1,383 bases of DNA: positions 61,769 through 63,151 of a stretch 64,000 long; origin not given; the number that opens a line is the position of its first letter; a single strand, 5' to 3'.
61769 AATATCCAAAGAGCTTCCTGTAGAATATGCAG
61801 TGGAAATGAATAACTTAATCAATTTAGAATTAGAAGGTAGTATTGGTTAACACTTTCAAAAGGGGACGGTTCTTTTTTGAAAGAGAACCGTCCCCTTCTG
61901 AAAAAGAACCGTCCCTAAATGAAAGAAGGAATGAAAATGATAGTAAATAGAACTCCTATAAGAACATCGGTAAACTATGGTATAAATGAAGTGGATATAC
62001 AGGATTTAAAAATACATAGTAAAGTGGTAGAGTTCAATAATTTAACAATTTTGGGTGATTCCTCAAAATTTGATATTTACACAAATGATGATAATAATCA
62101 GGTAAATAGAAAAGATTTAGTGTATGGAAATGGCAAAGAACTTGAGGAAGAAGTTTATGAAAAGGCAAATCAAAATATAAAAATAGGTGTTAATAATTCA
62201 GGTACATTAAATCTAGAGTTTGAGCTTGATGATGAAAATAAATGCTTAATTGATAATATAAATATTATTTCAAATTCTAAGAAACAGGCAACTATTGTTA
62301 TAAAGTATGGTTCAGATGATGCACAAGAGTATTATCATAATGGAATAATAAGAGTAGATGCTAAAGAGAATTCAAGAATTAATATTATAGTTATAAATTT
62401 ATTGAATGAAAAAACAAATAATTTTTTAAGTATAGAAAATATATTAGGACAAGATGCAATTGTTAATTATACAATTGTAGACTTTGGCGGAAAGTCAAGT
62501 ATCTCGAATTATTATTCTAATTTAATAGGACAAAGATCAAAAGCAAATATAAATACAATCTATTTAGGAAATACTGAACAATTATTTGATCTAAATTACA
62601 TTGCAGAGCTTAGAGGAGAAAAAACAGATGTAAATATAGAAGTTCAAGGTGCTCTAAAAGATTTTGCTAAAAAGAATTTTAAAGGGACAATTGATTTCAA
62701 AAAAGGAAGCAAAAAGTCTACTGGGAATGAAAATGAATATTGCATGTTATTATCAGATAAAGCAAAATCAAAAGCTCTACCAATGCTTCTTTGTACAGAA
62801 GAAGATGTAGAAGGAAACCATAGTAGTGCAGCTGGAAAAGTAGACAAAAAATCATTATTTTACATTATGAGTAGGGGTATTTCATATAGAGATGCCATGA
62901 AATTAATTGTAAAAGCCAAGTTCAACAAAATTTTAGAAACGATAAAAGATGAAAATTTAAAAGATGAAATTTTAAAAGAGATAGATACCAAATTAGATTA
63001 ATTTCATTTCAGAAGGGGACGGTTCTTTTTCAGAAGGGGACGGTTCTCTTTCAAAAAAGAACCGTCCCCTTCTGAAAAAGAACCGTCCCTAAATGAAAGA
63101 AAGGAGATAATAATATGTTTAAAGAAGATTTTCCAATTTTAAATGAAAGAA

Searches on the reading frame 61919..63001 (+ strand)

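Call 18: search_protein_families(library=pfam, proteins=[window:61919-63001:+], max_evalue=0.001)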
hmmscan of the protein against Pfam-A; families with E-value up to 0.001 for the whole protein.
window:61919-63001:+ (360 aa): 1 family
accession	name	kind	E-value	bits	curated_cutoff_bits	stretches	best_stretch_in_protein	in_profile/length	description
PF01458.23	SUFBD_core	-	1.1e-56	192.4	27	1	103-333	3-231/232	SUF system FeS cluster assembly, SufBD core domain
